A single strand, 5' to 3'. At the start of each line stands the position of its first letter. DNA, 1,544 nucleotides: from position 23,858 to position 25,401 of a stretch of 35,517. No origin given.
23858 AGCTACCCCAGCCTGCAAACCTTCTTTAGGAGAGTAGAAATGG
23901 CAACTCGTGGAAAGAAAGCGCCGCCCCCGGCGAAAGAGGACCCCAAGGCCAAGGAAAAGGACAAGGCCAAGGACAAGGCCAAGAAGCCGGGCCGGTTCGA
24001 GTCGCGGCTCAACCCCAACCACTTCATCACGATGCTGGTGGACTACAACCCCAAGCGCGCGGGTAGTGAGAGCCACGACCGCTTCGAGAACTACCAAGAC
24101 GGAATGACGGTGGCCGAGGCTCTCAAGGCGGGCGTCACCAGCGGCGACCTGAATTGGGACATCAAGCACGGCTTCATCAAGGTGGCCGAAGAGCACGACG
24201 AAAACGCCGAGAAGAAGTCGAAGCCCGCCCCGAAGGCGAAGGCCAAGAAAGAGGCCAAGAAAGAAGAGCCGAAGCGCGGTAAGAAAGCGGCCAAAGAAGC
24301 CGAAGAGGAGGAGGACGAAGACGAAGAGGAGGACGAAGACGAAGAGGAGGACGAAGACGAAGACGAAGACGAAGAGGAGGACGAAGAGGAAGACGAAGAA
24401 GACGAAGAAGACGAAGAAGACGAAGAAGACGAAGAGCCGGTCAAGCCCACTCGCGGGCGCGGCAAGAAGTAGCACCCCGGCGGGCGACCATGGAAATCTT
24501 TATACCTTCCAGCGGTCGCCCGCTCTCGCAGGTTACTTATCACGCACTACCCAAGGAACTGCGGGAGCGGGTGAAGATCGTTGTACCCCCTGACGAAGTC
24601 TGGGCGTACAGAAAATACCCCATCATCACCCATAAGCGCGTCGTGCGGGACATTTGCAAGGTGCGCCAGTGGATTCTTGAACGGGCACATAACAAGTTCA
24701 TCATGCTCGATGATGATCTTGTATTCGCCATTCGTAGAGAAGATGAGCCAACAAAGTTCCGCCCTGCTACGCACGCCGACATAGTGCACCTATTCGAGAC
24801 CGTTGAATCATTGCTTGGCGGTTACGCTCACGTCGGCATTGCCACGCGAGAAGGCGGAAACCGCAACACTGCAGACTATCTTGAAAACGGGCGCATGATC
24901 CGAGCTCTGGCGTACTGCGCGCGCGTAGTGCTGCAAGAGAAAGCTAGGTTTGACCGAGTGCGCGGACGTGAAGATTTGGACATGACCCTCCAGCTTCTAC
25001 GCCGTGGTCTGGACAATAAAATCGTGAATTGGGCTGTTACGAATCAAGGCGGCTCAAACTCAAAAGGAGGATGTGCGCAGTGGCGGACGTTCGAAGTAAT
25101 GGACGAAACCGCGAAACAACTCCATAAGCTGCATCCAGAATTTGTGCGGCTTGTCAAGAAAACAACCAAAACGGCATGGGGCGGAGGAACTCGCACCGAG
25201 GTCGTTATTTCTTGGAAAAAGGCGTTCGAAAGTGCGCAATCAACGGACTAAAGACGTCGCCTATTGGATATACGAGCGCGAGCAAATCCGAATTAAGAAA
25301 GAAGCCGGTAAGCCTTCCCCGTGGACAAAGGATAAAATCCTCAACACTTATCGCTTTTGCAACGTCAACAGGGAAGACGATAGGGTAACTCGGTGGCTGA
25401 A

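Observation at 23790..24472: Protein with 45 consecutive Asp/Glu residues flanked by Lys-rich blocks, driven by its own near-consensus promoter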

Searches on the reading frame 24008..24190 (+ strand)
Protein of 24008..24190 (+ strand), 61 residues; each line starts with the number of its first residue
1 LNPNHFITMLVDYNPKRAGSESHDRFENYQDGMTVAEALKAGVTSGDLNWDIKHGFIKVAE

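Call 28: find_homologous_proteins(query=A1, max_evalue=0.00001)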
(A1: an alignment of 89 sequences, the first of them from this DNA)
Query A1 (89 sequences) (61 aa, profile of the alignment): 7 proteins with E <= 0.00001 among 116 candidates.
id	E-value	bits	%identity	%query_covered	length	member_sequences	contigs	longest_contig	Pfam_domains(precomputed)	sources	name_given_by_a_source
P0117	1.3e-22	97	45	98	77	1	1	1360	-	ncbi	-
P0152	2.6e-19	87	59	87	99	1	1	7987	-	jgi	-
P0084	3.1e-19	86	51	87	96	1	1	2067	-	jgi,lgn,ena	-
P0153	4.1e-17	80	48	85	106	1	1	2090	-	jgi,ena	-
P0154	5.3e-16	76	54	89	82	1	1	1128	-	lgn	-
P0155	2.6e-12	64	41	87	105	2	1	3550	-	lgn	-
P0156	5.4e-12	63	47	77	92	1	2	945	-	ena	-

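Call 31: predict_structure(alignment_id=A1)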
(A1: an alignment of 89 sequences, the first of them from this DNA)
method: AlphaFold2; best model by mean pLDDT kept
length: 61 residues; sequences in the alignment: 89
mean_pLDDT: 98.2   pTM: 0.82
mean pLDDT of the five models: 98.2, 97.7, 97.6, 97.5, 97.5
residues with pLDDT >= 90: 61; 70-90: 0; 50-70: 0; < 50: 0
segments of 3 or more residues with pLDDT < 50: none
pLDDT, mean of each block of 10 residues (from residue 1): 98 98 98 99 98 99 96
secondary structure, 60 per line:
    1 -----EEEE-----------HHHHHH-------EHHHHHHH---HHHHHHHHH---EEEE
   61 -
elements in order: E6-9 H21-26 H35-41 H45-53 E57-60

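Call 33: fold_search(model_id=the predicted structure, library=pdb)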
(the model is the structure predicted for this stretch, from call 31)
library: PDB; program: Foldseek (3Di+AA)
matches with E <= 10: 63; with E <= 0.001: 0
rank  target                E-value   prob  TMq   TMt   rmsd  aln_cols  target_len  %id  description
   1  3fm3_A                8.9e-01  0.33  0.52  0.13   4.4        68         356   10  Crystal structure of an Encephalitozoon cuniculi methionine aminopeptidase type 2 (released 2009-01-13)
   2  8onz_A                2.0e+00  0.16  0.47  0.11   5.2        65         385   12  Chaetomium thermophilum Methionine Aminopeptidase 2 at the 80S ribosome (released 2024-02-21)
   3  6gpm                  2.0e+00  0.04  0.25  0.19  11.5        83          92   11  Crystal structure of domain 2 from TmArgBP (released 2018-08-15)
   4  3k9t                  2.3e+00  0.21  0.57  0.11   4.2        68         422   16  Crystal structure of putative peptidase (NP_348812.1) from CLOSTRIDIUM ACETOBUTYLICUM at 2.37 A resolution (released 2009-11-10)
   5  7t3a_B                2.6e+00  0.14  0.48  0.10   7.0        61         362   11  GATOR1-RAG-RAGULATOR - Inhibitory Complex (released 2022-04-06)
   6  5ji6                  2.8e+00  0.21  0.58  0.13   3.7        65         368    8  Potent, Reversible MetAP2 Inhibitors via FBDD (released 2016-05-25)
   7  8poq_D                2.8e+00  0.02  0.24  0.10  11.7        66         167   20  Crystal structure of wolbachia leucyl-tRNA synthetase editing domain (released 2024-06-12)
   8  1bn5                  3.0e+00  0.21  0.61  0.14   3.5        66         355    9  HUMAN METHIONINE AMINOPEPTIDASE 2 (released 1999-07-31)
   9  6qeg                  3.2e+00  0.18  0.58  0.13   3.6        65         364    8  CRYSTAL STRUCTURE OF HUMAN METHIONINE AMINOPEPTIDASE-2 IN COMPLEX WITH AN INHIBITOR 2-Oxo-1-phenyl-pyrrolidine-3-carboxy (released 2019-05-01)
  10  2dfi_A                3.2e+00  0.08  0.42  0.14   5.3        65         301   20  Crystal structure of Pf-MAP(1-292)-C (released 2007-03-06)
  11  5d6e                  3.5e+00  0.18  0.58  0.13   3.6        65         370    8  Structure of human methionine aminopeptidase 2 with covalent spiroepoxytriazole inhibitor (-)-31b (released 2016-01-13)
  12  1xk6_A                3.5e+00  0.12  0.39  0.07   8.3        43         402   16  Crystal Structure- P1 form- of Escherichia coli Crotonobetainyl-CoA: carnitine CoA Transferase (CaiB) (released 2005-03-15)
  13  1xvu                  3.5e+00  0.06  0.39  0.07  18.2        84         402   13  Crystal Structure of CaiB mutant D169A in complex with Coenzyme A (released 2005-03-15)
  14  1b6a                  3.7e+00  0.20  0.61  0.14   3.5        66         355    9  HUMAN METHIONINE AMINOPEPTIDASE 2 COMPLEXED WITH TNP-470 (released 2000-01-13)
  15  5jhu                  3.7e+00  0.16  0.58  0.13   3.6        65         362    8  Potent, Reversible MetAP2 Inhibitors via FBDD (released 2016-05-25)
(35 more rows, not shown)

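Call 36: fold_search(model_id=the predicted structure, library=viral)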
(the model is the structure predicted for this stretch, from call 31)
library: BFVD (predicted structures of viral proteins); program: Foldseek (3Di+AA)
matches with E <= 10: 98; with E <= 0.001: 1
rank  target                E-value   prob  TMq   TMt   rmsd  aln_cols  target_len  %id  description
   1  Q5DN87                6.9e-07  1.00  0.97  0.40   0.6        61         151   44  Gp18 [Alphaproteobacteria phage PhiJL001]
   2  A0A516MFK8            1.7e-02  1.00  0.84  0.31   2.0        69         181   25  (no name in the UniProt tables at hand)
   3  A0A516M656            7.1e-02  0.98  0.63  0.27   3.4        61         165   23  (no name in the UniProt tables at hand)
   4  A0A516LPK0            3.7e-01  0.75  0.65  0.27   4.0        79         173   19  (no name in the UniProt tables at hand)
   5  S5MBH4                5.9e-01  0.13  0.30  0.30  12.0        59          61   19  Uncharacterized protein [Sinorhizobium phage phiM12]
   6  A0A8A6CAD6            7.3e-01  0.51  0.61  0.37   4.1        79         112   11  (no name in the UniProt tables at hand)
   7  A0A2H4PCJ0            9.6e-01  0.21  0.42  0.51   5.4        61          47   13  (no name in the UniProt tables at hand)
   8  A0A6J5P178            1.4e+00  0.25  0.59  0.22   4.2        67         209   12  Uncharacterized protein [uncultured Caudovirales phage]
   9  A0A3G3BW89            2.0e+00  0.06  0.33  0.18   9.8        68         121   16  (no name in the UniProt tables at hand)
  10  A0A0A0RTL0            2.3e+00  0.06  0.35  0.21   9.3        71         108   14  Uncharacterized protein [Escherichia phage Seurat]
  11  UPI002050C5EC         2.3e+00  0.03  0.23  0.22   7.4        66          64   17  (no name look-up for this kind of identifier)
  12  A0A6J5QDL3            2.5e+00  0.16  0.57  0.34   4.8        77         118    8  Uncharacterized protein [uncultured Caudovirales phage]
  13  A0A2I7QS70            2.5e+00  0.09  0.38  0.27   6.4        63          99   17  (no name in the UniProt tables at hand)
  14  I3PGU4                2.7e+00  0.10  0.40  0.46   6.1        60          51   13  Uncharacterized protein [Xanthomonas phage vB_XveM_DIBBI]
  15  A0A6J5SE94            2.9e+00  0.25  0.69  0.25   4.1        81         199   15  Uncharacterized protein [uncultured Caudovirales phage]
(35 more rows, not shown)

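Call 83: search_solved_structures(query=A1, max_evalue=10, show_alignments=2)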
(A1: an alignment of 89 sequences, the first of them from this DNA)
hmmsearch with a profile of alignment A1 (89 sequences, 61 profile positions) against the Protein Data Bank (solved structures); distinct sequences matched with E-value up to 10: 5.
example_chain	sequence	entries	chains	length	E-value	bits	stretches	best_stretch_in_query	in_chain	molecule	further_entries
4yxz_A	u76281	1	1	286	0.066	16.4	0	28-40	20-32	dTor_9x31L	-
5byo_A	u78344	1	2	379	0.19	15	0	28-40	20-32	dTor_12x31L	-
4yxy_A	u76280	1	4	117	0.33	14.2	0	28-40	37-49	dTor_9x31L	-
7me6_A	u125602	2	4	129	0.49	13.6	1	9-35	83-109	Uncharacterized protein YcnI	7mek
8um6_A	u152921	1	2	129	0.5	13.6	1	9-35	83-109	Uncharacterized protein YcnI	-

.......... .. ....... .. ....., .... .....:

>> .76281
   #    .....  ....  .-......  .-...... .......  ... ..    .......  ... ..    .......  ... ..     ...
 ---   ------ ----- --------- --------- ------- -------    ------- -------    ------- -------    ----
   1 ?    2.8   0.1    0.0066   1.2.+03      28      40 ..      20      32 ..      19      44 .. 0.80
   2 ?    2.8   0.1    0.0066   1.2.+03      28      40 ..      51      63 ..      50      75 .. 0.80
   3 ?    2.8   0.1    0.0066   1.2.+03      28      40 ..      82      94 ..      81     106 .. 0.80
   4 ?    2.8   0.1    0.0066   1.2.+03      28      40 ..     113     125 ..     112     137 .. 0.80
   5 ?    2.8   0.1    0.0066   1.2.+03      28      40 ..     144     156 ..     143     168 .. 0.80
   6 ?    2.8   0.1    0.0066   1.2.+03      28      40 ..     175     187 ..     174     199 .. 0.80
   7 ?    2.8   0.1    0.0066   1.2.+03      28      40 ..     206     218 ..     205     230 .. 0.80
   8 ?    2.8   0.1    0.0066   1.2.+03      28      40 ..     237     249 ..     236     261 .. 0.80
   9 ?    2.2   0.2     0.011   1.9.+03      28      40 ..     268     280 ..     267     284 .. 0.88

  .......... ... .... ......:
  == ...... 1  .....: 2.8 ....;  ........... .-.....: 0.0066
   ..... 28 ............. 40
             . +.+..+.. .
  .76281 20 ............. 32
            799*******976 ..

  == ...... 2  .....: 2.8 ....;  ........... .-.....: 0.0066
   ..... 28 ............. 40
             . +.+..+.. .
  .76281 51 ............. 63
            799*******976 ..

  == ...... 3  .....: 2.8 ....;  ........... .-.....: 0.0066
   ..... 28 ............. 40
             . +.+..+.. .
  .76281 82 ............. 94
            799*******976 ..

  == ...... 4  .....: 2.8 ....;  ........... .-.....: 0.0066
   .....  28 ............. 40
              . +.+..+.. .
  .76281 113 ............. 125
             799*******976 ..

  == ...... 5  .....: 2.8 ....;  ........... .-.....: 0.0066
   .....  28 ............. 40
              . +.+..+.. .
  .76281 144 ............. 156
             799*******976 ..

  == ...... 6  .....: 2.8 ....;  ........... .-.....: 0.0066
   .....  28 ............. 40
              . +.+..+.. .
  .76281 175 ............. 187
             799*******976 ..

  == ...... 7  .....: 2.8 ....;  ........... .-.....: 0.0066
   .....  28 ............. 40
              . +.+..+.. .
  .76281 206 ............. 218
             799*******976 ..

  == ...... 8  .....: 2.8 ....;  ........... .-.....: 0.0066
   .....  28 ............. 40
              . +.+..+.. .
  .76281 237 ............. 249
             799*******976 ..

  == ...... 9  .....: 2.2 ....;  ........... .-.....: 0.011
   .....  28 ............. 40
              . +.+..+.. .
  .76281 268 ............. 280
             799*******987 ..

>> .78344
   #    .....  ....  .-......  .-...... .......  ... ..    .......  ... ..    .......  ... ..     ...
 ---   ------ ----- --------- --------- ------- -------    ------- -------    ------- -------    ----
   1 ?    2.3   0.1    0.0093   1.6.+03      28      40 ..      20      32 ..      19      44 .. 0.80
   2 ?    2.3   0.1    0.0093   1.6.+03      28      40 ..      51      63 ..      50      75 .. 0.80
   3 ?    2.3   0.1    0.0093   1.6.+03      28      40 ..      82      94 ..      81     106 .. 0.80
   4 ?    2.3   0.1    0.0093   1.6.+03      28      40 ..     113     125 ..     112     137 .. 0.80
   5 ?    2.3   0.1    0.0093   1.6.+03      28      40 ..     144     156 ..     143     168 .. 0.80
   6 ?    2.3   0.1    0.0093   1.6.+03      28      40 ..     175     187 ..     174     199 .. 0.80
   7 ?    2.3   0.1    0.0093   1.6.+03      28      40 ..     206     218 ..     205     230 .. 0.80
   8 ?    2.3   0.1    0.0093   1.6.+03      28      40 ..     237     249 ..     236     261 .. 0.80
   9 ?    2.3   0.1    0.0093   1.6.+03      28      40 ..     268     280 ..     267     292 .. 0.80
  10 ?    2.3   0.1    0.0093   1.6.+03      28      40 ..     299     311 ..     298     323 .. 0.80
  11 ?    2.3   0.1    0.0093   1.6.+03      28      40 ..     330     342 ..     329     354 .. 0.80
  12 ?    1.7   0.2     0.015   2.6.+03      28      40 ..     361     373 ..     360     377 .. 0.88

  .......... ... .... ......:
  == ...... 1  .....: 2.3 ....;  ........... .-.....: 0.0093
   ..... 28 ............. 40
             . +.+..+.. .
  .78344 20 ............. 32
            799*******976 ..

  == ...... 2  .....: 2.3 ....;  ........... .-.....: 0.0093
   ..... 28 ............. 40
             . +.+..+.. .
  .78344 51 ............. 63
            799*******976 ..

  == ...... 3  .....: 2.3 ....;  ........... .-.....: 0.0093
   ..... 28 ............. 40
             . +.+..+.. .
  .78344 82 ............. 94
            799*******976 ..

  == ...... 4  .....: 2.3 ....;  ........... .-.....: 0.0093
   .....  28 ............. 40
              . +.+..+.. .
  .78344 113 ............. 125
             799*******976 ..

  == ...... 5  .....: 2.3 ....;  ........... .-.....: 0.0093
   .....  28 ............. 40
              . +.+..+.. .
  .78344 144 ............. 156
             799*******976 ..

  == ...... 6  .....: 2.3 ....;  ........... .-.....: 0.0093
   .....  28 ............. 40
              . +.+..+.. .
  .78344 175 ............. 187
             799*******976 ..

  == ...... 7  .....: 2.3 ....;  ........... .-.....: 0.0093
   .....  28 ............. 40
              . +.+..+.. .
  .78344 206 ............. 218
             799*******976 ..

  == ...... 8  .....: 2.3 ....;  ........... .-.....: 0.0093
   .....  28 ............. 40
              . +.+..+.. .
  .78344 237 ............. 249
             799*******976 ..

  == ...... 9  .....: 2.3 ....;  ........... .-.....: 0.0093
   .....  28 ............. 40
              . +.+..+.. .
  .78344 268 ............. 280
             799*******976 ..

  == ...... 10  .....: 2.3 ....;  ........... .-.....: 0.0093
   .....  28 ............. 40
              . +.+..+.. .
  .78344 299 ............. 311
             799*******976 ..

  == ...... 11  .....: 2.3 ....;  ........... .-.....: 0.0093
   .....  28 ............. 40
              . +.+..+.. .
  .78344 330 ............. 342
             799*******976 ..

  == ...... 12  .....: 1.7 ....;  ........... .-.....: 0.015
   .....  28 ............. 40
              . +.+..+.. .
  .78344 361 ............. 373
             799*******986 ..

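Call 87: find_encoding_contigs(protein=P0152, flank=6000, max_places=3)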
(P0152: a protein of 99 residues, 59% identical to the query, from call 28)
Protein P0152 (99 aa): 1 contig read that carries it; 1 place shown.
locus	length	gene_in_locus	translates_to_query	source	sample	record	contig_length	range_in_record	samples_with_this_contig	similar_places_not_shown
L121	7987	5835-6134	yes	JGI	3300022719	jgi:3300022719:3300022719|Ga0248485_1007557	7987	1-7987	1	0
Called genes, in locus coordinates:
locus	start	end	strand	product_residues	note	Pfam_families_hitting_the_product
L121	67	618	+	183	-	PF23992:Pam3_gp32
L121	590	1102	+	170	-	PF23984:DUF7307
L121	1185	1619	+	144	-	-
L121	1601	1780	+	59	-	-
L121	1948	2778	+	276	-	PF23977:Pam3_Gp34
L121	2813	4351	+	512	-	PF22548:AEP-TOTE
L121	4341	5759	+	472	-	PF00580:UvrD-helicase (weak), PF01443:Viral_helicase1 (faint), PF13245:AAA_19, PF13604:AAA_30 (faint), PF00580:UvrD-helicase, PF13361:UvrD_C, PF13538:UvrD_C_2 (weak)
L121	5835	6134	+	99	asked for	-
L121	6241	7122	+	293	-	PF18723:HMUDK_hel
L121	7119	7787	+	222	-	-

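Call 88: find_encoding_contigs(protein=P0155, flank=6000, max_places=3)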
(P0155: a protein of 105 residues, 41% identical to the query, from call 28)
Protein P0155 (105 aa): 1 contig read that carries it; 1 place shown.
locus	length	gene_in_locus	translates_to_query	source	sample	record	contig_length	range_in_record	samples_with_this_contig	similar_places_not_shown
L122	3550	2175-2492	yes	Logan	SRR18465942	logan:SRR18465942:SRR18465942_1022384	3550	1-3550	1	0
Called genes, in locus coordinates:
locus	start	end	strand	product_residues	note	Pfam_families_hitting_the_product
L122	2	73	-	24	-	?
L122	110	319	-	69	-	-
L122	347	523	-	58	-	-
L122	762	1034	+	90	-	-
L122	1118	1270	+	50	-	-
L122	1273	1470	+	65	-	-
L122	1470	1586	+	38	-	-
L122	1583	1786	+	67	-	-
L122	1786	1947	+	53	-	-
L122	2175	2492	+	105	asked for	-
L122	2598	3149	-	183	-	-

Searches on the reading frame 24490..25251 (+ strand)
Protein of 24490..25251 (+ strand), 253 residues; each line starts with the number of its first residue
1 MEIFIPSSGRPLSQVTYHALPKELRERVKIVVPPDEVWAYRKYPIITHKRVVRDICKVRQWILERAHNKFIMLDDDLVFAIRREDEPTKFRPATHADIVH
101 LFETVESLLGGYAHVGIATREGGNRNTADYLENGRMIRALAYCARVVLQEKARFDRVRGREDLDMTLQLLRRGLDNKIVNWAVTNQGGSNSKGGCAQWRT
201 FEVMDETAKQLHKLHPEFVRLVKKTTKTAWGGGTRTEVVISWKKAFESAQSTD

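Call 5: search_protein_families(library=pfam, proteins=[window:24490-25251:+], max_evalue=0.01)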
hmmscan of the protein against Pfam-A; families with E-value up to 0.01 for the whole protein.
window:24490-25251:+ (253 aa): 1 family
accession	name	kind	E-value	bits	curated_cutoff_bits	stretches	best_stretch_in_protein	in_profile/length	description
PF20691.3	TAGT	-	1.5e-16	61.4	27.5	1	1-175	1-186/205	TET-Associated Glycosyltransferase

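Call 6: search_protein_families(library=phrogs, proteins=[window:24490-25251:+], max_evalue=0.01)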
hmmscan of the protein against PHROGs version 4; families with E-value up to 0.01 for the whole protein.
window:24490-25251:+ (253 aa): 1 family
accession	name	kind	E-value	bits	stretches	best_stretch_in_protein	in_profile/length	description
phrog_842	-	other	7.1e-44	151.6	1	1-249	5-260/270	beta-glucosyl-HMC-alpha-glucosyltransferase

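Call 77: search_protein_families(library=ncbifam, proteins=[window:24490-25251:+], max_evalue=0.01)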
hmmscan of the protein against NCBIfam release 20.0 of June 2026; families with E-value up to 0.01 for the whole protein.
window:24490-25251:+ (253 aa): 0 families
